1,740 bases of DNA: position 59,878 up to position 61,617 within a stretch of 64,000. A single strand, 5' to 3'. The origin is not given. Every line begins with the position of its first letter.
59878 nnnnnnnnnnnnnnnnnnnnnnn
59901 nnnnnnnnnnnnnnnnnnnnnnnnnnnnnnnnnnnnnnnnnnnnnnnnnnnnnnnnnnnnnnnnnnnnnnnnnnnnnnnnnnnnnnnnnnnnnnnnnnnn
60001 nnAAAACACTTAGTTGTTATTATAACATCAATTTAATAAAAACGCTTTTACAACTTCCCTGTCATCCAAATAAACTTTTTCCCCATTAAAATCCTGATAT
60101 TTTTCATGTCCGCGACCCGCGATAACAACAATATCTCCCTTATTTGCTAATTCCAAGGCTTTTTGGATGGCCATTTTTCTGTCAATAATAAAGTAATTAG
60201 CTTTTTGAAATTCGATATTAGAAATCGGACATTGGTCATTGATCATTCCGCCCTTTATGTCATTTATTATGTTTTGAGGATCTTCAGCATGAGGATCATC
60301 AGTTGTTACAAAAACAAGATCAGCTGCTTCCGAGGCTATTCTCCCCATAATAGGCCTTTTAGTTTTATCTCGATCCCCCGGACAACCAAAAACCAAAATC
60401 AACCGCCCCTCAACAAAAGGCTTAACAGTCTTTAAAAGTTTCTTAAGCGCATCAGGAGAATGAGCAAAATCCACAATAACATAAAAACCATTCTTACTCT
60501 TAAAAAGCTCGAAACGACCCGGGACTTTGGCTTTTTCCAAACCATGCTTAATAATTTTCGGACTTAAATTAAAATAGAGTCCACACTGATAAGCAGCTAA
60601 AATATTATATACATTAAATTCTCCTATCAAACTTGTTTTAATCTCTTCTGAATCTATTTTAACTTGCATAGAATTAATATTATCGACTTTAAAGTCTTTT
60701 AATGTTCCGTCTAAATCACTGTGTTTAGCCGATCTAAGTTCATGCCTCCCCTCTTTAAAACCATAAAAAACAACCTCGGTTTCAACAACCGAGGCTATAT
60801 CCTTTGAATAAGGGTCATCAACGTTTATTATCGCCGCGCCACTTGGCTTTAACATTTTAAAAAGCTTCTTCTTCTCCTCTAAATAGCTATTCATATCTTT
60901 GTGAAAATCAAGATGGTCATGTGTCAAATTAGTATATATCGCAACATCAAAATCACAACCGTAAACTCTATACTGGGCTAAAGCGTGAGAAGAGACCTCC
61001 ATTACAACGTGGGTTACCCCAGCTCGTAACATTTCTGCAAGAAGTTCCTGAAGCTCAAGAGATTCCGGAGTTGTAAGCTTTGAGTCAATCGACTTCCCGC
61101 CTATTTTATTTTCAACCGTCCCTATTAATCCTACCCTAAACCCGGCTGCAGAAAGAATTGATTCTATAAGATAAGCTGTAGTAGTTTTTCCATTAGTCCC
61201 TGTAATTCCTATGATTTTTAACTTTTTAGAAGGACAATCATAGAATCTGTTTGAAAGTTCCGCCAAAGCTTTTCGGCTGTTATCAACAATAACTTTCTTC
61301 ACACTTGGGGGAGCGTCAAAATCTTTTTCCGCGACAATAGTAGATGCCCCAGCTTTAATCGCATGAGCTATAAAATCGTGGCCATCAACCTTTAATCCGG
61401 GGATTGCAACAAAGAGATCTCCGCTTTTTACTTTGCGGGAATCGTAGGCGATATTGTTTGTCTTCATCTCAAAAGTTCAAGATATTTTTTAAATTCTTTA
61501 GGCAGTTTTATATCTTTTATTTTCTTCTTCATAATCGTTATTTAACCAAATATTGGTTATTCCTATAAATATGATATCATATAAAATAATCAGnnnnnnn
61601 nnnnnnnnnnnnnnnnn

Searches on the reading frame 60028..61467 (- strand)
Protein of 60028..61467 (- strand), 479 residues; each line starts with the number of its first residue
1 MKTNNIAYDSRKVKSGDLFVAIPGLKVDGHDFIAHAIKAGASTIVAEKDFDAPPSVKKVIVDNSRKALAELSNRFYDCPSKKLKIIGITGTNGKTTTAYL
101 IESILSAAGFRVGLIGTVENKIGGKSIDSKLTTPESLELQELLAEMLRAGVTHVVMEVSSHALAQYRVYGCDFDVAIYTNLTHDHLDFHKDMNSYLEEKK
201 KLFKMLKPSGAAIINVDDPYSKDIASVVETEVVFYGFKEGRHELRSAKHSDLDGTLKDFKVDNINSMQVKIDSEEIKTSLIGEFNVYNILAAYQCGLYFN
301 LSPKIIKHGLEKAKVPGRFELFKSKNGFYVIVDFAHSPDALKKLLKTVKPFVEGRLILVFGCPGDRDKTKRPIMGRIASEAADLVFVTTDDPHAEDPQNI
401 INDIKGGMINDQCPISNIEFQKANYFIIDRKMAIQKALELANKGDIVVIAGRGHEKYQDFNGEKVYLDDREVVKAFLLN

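Call 9: search_protein_families(library=pfam, proteins=[window:60028-61467:-])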
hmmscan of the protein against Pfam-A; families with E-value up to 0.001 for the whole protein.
window:60028-61467:- (479 aa): 3 families
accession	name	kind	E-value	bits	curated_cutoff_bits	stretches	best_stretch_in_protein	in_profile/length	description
PF08245.18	Mur_ligase_M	-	2.3e-58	197.9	24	1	88-293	1-197/200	Mur ligase middle domain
PF02875.26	Mur_ligase_C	-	2.9e-33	115.8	28.4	1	317-453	1-127/127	Mur ligase, glutamate ligase domain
PF01225.30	Mur_ligase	-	4.7e-14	53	21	1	4-76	3-95/95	Mur ligase family, catalytic domain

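Call 46: search_protein_families(library=ncbifam, proteins=[window:60028-61467:-], max_evalue=0.01)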
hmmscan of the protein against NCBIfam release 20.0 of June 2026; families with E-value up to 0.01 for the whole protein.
window:60028-61467:- (479 aa): 31 families (the best 25 are shown)
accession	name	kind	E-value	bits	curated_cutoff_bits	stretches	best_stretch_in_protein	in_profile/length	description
NF001126.0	PRK00139.1-4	equivalog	3.5e-170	566.7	373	1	3-477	23-482/486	UDP-N-acetylmuramoyl-L-alanyl-D-glutamate--2,6-diaminopimelate ligase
TIGR01085.1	murE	subfamily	9.9e-157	522.6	257.3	1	3-477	4-471/472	UDP-N-acetylmuramyl-tripeptide synthetase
NF008896.0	PRK11929.1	equivalog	5.7e-153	511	1023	1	4-477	30-498/965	bifunctional UDP-N-acetylmuramoyl-L-alanyl-D-glutamate--2,6-diaminopimelate ligase MurE/UDP-N-acetylmuramoyl-tripeptide--D-alanyl-D-alanine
NF001124.0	PRK00139.1-2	equivalog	2.6e-147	491.6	476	1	4-477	29-492/500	UDP-N-acetylmuramoyl-L-alanyl-D-glutamate--2,6-diaminopimelate ligase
NF001123.0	PRK00139.1-1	equivalog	1.9e-124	416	586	1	4-477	21-489/493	UDP-N-acetylmuramoyl-L-alanyl-D-glutamate--2,6-diaminopimelate ligase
NF010628.0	PRK14022.1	equivalog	3.9e-115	385.3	536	1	3-477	35-481/483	UDP-N-acetylmuramoyl-L-alanyl-D-glutamate--L-lysine ligase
NF001130.0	PRK00139.2-4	equivalog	5.1e-91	305.9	715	1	3-475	31-509/516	UDP-N-acetylmuramoyl-L-alanyl-D-glutamate--2,6-diaminopimelate ligase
NF001129.0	PRK00139.2-3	equivalog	3.7e-64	217.1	762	1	4-475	42-513/517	UDP-N-acetylmuramoyl-L-alanyl-D-glutamate--2,6-diaminopimelate ligase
NF001127.0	PRK00139.2-1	equivalog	9.7e-64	215.9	997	1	2-466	30-500/520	UDP-N-acetylmuramoyl-L-alanyl-D-glutamate--2,6-diaminopimelate ligase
NF001131.0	PRK00139.2-5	equivalog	7e-61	206.5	1000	1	4-471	37-477/483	UDP-N-acetylmuramoyl-L-alanyl-D-glutamate--2,6-diaminopimelate ligase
TIGR01143.1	murF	subfamily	7.2e-47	160.3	288.6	1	9-362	2-333/418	UDP-N-acetylmuramoyl-tripeptide--D-alanyl-D-alanine ligase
TIGR02068.2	cya_phycin_syn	equivalog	4.8e-46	157.2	850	1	79-451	475-848/862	cyanophycin synthetase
NF010623.0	PRK14016.1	subfamily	4.7e-42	144.1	877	1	80-450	477-849/871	cyanophycin synthetase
TIGR01082.1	murC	equivalog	4e-31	108.6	335.1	2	174-454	169-440/449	UDP-N-acetylmuramate--L-alanine ligase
NF053645.1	pMurC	equivalog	1.8e-28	99.5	560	3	266-378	301-415/492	pseudomurein biosynthesis peptide ligase pMurC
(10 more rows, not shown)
